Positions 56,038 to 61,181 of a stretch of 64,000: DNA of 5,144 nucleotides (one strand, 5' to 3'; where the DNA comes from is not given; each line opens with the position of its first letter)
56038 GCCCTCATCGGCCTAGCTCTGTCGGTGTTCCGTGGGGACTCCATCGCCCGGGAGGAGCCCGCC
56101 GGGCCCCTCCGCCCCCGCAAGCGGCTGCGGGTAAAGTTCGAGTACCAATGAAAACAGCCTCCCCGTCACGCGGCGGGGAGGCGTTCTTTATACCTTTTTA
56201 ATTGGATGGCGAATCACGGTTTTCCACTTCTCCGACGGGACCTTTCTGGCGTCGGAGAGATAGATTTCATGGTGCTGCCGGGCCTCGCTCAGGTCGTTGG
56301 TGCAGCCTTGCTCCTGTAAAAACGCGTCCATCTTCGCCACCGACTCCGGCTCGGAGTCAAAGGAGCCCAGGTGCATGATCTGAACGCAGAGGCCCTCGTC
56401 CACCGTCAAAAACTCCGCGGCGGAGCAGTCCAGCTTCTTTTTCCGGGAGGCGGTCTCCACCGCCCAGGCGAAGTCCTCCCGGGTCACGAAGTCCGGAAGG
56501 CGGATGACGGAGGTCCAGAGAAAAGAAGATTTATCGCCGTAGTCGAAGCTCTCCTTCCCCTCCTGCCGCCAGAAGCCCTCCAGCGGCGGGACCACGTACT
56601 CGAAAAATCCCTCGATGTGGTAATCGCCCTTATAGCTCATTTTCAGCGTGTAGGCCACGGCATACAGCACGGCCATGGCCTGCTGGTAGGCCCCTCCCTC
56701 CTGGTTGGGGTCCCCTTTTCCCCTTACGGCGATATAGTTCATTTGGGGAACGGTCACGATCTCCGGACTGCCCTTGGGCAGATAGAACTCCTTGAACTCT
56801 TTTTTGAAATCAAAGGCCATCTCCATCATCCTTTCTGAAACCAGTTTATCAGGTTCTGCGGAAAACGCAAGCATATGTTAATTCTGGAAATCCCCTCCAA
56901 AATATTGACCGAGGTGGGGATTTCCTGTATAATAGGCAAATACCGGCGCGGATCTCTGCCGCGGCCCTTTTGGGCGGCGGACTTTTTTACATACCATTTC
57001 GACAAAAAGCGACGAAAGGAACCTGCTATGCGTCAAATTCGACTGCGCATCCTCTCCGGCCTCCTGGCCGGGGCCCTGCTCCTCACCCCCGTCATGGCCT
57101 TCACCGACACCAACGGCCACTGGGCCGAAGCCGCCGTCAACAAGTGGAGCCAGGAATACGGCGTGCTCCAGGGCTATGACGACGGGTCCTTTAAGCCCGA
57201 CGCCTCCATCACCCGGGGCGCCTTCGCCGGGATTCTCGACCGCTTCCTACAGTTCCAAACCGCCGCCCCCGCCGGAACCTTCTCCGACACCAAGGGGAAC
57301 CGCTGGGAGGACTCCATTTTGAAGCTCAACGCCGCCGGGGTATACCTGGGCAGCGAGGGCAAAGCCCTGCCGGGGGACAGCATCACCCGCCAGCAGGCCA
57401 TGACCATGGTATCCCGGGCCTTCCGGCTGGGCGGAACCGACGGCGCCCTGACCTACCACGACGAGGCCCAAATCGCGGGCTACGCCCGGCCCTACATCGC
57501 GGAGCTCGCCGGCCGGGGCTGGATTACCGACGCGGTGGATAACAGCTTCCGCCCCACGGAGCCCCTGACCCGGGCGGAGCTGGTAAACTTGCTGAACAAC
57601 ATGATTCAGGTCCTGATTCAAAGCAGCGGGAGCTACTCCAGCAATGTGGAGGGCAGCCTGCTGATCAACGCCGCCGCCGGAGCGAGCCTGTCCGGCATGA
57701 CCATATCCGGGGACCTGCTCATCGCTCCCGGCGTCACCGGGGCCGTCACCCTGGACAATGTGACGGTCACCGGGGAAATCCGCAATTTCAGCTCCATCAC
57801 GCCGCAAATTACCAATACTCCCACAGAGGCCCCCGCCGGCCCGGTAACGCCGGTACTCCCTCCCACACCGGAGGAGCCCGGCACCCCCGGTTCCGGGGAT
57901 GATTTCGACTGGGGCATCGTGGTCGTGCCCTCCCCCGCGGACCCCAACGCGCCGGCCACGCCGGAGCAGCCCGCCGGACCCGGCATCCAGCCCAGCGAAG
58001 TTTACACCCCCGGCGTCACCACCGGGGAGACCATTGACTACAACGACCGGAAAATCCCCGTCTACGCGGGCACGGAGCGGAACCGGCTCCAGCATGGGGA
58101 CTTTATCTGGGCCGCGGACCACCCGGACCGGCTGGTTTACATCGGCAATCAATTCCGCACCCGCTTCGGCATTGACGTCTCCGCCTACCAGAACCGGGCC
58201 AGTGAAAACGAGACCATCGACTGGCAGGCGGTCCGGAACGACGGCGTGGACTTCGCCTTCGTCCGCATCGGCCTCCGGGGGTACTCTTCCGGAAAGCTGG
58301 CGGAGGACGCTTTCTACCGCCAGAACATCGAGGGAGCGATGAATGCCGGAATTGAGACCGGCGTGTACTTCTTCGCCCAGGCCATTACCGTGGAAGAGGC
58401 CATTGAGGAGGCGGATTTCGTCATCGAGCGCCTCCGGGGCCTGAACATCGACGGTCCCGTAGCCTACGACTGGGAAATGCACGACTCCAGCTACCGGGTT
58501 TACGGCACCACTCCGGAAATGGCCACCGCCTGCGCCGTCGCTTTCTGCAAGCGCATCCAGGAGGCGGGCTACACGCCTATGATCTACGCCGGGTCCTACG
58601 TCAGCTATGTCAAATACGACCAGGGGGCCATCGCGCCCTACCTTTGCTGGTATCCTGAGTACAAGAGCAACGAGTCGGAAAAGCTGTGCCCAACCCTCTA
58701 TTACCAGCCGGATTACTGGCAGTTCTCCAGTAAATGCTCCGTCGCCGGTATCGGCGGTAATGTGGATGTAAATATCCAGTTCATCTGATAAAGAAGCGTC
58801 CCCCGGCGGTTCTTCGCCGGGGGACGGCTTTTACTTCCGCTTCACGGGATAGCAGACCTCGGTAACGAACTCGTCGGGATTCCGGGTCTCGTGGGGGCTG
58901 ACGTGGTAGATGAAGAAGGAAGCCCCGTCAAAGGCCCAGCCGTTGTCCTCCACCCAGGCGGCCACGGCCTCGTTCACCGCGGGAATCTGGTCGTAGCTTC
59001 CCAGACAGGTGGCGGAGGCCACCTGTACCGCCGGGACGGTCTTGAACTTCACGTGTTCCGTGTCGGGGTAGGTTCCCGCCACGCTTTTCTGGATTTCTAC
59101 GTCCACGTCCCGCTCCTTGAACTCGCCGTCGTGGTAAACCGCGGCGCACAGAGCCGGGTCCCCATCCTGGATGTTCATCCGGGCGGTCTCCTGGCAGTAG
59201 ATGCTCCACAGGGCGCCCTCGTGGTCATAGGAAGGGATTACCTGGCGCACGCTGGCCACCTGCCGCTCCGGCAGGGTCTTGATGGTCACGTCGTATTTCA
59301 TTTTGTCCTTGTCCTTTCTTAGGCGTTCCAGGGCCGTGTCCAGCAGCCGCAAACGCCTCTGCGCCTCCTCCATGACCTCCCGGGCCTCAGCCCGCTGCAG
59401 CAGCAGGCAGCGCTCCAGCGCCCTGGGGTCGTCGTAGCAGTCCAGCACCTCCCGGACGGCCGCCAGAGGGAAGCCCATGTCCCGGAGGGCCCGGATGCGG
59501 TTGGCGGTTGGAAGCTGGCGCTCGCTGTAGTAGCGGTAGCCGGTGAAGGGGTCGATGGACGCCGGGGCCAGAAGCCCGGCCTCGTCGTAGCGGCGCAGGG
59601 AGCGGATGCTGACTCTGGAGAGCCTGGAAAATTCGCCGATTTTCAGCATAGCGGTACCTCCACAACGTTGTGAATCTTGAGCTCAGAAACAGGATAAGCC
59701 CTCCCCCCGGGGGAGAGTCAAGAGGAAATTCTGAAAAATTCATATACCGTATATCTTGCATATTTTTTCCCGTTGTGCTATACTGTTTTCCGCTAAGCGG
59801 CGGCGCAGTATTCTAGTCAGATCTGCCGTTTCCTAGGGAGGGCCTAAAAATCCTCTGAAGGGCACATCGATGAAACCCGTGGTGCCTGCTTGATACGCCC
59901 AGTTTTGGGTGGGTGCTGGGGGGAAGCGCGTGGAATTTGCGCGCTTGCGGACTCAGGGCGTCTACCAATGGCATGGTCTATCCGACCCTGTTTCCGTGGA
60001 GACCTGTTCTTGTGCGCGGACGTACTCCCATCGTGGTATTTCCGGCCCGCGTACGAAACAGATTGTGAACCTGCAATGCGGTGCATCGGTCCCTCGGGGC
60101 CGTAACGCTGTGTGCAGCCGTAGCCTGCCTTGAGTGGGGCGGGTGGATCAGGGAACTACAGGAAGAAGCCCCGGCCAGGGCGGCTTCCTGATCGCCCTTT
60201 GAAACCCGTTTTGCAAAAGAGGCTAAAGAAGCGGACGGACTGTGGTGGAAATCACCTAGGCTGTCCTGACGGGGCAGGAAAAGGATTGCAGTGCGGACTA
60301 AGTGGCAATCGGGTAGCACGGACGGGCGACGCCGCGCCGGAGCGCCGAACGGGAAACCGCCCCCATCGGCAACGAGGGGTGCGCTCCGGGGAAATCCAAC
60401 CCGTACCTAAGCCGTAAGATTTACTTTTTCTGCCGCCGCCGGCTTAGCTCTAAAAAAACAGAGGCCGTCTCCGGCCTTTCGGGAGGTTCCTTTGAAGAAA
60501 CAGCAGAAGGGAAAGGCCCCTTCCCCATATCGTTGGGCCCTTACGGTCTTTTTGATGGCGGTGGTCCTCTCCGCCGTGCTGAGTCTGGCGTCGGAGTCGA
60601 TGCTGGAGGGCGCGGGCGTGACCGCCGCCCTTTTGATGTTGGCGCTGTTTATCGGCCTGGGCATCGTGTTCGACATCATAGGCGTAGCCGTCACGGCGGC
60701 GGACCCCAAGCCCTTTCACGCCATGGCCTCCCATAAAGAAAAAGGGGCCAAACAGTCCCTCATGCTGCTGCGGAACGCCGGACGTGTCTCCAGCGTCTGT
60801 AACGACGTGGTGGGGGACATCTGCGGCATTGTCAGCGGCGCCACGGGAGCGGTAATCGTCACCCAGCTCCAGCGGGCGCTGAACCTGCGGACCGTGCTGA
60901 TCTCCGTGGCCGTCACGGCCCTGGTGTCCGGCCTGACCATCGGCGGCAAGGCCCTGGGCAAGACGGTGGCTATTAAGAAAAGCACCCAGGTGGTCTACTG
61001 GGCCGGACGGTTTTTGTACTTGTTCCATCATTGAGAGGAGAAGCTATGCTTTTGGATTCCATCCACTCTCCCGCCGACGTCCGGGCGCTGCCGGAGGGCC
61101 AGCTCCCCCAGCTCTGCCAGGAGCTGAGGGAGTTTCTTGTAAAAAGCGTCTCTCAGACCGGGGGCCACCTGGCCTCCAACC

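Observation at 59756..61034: Unannotated OLE RNA with oapA in a high-GC, apparently gut-type clostridium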

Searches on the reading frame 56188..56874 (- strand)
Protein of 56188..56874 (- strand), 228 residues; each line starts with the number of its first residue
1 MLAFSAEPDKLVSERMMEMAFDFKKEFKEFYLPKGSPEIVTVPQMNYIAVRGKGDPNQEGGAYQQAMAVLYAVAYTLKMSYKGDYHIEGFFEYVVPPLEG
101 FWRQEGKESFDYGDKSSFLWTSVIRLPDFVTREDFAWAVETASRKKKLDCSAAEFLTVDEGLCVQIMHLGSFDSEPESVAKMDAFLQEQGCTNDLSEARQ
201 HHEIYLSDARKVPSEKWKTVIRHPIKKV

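Call 4: search_protein_families(library=pfam, proteins=[window:56188-56874:-])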
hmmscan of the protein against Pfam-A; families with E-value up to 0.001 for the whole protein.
window:56188-56874:- (228 aa): 1 family
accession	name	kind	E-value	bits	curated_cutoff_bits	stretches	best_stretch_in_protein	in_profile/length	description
PF06445.20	GyrI-like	-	2.4e-19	70.5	26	1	37-226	3-155/155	GyrI-like small molecule binding domain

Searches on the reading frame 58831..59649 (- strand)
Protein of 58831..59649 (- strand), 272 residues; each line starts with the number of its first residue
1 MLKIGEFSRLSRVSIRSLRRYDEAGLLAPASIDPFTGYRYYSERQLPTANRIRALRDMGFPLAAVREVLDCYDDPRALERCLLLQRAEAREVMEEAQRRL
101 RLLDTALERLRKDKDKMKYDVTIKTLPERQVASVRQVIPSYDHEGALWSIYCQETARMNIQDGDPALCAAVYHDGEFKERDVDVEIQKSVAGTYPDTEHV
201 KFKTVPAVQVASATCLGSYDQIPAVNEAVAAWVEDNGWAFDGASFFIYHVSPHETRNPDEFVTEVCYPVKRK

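Call 4: search_protein_families(library=pfam, proteins=[window:58831-59649:-])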
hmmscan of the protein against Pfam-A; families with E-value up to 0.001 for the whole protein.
window:58831-59649:- (272 aa): 4 families
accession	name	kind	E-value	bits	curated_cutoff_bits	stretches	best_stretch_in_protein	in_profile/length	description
PF06445.20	GyrI-like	-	1.3e-16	61.7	26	1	120-270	2-155/155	GyrI-like small molecule binding domain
PF13411.12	MerR_1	-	2.2e-15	56.9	21.6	1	3-70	2-67/69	MerR HTH family regulatory protein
PF00376.29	MerR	-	3.2e-11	43.3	28.2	1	3-41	1-38/38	MerR family regulatory protein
PF09278.17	MerR-DNA-bind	-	0.00042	21.3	25.4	0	51-108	6-63/65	MerR, DNA binding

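Call 56: search_protein_families(library=ncbifam, max_evalue=0.01, proteins=[window:58831-59649:-])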
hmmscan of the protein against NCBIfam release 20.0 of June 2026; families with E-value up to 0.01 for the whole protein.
window:58831-59649:- (272 aa): 11 families
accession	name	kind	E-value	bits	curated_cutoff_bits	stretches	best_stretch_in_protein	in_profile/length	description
NF053782.1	ChlnTransRegdde3219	equivalog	2.6e-15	56.7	450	1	3-271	8-277/278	choline utilization transcriptional activator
TIGR02044.1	CueR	equivalog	9.2e-10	38.7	147.4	1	3-110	2-105/127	Cu(I)-responsive transcriptional regulator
NF007069.0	PRK09514.1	equivalog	9.2e-09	35.4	143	1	1-77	1-76/141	Zn(2+)-responsive transcriptional regulator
TIGR02043.1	ZntR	equivalog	1.2e-07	31.9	167.95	1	1-74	1-73/131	Zn(2+)-responsive transcriptional regulator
TIGR02047.1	CadR-PbrR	equivalog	2.2e-06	27.7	151.45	1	2-77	1-75/127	Cd(II)/Pb(II)-responsive transcriptional regulator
NF047375.1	HeatShock_HspR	equivalog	4.8e-06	26.5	105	1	4-80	6-81/92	heat shock protein transcriptional repressor HspR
TIGR02051.1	MerR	equivalog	6.6e-06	26.4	150.85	1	3-116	1-115/124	mercury resistance transcriptional regulator MerR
NF007590.0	PRK10227.1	equivalog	8.1e-06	25.9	244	1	4-78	3-76/135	Cu(I)-responsive transcriptional regulator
NF041849.1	trans_regNmlR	equivalog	0.00055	20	175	1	4-116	3-111/117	stress response transcriptional regulator NmlR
NF010315.0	PRK13752.1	subfamily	0.0012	19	261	1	2-92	8-96/144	mercury resistance transcriptional regulator MerR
NF050798.1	TF_FtsR_Actino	equivalog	0.0019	18.4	150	1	12-95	16-98/223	transcriptional regulator FtsR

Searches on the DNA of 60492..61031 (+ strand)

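Call 83: search_rna_families(sources=[L002, L011, L026, L050, L064, L073, L077, L098, L173, L094, L115, L086], threshold=gathering)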
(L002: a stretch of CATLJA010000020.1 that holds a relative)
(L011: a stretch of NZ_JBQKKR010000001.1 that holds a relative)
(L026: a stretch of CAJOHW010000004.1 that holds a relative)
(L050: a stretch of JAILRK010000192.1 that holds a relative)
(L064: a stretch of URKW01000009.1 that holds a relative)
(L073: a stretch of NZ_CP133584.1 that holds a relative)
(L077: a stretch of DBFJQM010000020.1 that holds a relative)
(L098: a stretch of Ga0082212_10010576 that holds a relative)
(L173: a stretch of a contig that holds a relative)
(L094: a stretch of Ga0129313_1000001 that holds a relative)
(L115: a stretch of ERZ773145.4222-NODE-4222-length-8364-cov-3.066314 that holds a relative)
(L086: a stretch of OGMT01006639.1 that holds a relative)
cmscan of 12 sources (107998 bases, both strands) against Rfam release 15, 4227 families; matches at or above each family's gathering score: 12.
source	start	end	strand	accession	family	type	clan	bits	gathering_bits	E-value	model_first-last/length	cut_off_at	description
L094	12383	12989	-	RF01071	OLE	Gene;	-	526.1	50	3.2e-151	1-616/616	no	Ornate Large Extremophilic RNA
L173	1616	2231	+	RF01071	OLE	Gene;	-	523.4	50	2.1e-150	1-616/616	no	Ornate Large Extremophilic RNA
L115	787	1427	-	RF01071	OLE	Gene;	-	442.1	50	2.7e-126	1-616/616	no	Ornate Large Extremophilic RNA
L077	3189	3857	+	RF01071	OLE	Gene;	-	417.5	50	5.4e-119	1-616/616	no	Ornate Large Extremophilic RNA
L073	3265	3927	+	RF01071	OLE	Gene;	-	407.1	50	6.4e-116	1-616/616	no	Ornate Large Extremophilic RNA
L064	3228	3918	+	RF01071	OLE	Gene;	-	400.2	50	7.2e-114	1-616/616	no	Ornate Large Extremophilic RNA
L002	3265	3936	+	RF01071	OLE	Gene;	-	395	50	2.5e-112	1-616/616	no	Ornate Large Extremophilic RNA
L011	3281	3952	+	RF01071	OLE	Gene;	-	390.4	50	6e-111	1-616/616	no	Ornate Large Extremophilic RNA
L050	3280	3957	+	RF01071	OLE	Gene;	-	388.3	50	2.5e-110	1-616/616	no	Ornate Large Extremophilic RNA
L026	3209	3880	+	RF01071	OLE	Gene;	-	367.3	50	4.3e-104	1-616/616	no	Ornate Large Extremophilic RNA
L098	789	1607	-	RF01071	OLE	Gene;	-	362.7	50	9.8e-103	1-616/616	no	Ornate Large Extremophilic RNA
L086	139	688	-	RF01071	OLE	Gene;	-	325.2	50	1.3e-91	1-616/616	no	Ornate Large Extremophilic RNA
